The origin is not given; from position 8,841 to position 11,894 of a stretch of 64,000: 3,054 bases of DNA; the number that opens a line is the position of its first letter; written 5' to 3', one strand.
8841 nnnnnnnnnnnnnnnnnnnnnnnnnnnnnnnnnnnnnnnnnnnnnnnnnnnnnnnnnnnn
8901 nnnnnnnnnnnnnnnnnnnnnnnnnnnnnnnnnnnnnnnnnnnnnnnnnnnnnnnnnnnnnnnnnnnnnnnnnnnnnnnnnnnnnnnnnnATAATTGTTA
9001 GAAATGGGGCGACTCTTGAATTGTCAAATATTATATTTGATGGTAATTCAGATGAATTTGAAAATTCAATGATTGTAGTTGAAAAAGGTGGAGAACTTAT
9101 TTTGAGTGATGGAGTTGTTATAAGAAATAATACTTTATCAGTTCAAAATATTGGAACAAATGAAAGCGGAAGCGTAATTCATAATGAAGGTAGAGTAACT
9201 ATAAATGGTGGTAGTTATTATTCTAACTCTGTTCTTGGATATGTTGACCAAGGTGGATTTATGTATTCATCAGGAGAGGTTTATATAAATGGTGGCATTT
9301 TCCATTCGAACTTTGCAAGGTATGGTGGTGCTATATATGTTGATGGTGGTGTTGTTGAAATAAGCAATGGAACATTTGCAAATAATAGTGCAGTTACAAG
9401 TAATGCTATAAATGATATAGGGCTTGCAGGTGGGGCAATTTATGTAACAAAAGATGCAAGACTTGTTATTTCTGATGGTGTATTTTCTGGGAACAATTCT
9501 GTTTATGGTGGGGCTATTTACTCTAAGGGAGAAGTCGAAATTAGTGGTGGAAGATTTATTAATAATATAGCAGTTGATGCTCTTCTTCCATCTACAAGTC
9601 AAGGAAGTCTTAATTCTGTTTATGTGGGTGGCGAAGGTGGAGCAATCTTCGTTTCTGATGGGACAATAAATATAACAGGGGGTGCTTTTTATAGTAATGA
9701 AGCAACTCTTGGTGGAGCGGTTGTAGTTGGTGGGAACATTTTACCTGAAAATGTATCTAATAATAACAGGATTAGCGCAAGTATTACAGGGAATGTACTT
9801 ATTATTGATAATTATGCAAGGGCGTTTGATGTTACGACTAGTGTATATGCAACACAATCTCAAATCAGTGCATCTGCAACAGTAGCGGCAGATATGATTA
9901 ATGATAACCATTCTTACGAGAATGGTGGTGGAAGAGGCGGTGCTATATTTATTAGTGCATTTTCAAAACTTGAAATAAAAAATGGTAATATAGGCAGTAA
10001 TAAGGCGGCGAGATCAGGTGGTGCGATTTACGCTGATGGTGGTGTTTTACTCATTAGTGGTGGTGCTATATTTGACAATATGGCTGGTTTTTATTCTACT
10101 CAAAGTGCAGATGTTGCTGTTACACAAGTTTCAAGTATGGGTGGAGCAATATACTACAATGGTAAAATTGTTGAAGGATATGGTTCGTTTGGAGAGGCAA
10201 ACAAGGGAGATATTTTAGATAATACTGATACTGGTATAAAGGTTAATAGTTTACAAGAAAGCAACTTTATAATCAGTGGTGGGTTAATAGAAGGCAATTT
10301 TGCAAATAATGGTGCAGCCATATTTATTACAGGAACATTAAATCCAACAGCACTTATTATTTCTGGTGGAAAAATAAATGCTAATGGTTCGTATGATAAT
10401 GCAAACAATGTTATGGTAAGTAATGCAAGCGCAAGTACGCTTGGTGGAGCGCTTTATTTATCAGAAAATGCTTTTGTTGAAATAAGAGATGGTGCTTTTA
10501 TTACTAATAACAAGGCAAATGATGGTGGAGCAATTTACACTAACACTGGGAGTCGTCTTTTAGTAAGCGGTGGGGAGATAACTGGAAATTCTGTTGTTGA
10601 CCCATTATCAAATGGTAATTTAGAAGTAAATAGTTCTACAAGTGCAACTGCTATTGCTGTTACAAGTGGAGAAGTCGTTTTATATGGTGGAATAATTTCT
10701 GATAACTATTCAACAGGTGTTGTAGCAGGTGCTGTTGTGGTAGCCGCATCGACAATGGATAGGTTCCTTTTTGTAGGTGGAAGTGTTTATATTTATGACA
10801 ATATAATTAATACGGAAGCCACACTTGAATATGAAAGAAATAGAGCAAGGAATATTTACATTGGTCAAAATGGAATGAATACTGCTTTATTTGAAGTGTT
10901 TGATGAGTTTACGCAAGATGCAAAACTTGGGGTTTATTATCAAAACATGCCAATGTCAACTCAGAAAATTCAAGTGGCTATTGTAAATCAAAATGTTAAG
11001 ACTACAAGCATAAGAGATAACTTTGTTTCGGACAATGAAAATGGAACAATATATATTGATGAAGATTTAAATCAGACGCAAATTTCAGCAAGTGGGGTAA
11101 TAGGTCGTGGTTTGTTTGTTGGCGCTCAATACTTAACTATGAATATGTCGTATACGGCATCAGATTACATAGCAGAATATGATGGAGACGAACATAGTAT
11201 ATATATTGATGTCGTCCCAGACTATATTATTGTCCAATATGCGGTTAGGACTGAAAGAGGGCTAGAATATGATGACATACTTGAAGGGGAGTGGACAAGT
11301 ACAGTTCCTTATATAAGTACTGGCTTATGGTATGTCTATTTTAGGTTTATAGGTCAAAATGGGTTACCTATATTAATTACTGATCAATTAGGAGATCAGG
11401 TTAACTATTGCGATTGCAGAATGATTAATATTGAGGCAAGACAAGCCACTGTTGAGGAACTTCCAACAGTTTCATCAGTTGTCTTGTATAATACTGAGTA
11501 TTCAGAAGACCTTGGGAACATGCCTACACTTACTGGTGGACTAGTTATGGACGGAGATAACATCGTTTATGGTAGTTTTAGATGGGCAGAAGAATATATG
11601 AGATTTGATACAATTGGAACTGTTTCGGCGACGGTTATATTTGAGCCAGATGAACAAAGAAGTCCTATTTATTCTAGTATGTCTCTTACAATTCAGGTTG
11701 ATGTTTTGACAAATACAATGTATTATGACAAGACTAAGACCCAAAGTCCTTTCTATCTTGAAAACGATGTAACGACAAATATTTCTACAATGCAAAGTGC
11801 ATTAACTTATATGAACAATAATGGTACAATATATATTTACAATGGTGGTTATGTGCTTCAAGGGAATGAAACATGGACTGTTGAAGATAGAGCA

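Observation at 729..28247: A single 27.5-kb ORF encoding a ~9,170-residue tail-anchored surface protein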

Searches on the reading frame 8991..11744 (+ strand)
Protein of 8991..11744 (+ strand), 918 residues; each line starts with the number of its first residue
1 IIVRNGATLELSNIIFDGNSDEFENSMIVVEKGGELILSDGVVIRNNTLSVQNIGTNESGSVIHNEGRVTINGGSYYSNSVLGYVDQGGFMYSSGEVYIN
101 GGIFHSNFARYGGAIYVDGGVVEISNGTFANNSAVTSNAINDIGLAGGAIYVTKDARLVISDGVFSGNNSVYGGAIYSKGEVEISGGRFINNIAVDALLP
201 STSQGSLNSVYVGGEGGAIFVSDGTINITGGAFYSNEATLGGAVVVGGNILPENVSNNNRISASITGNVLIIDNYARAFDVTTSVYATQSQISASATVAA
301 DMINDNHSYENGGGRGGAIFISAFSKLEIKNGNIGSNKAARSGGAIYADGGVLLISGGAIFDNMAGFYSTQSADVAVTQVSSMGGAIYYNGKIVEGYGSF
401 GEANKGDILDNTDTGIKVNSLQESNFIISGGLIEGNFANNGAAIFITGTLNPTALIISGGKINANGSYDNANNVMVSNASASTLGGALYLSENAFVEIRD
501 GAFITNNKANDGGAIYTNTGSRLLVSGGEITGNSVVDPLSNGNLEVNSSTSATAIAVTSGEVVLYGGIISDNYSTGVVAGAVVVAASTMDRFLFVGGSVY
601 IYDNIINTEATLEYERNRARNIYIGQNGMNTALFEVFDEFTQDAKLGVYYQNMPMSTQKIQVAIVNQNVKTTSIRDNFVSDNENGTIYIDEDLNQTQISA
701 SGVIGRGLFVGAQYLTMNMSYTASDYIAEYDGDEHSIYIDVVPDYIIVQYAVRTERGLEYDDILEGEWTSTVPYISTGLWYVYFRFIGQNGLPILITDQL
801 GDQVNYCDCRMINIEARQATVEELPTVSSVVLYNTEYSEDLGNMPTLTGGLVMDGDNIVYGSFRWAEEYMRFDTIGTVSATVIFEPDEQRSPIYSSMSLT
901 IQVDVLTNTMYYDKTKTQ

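Call 8: search_protein_families(library=pfam, proteins=[window:8991-11744:+], max_evalue=0.01)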
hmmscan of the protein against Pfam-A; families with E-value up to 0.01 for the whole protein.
window:8991-11744:+ (918 aa): 1 family
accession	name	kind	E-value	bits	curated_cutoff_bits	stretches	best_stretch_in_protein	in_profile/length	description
PF02415.23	Chlam_PMP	-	0.0043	17.6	20.6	0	164-179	3-19/19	Chlamydia polymorphic membrane protein (Chlamydia_PMP) repeat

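Call 24: search_protein_families(library=ncbifam, proteins=[window:8991-11744:+], max_evalue=0.1)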
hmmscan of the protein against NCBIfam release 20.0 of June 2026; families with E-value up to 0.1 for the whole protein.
window:8991-11744:+ (918 aa): 1 family
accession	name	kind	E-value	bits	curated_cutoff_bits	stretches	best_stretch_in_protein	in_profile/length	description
TIGR01376.1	POMP_repeat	repeat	1.6e-05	24.5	15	2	164-185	6-28/28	polymorphic outer membrane protein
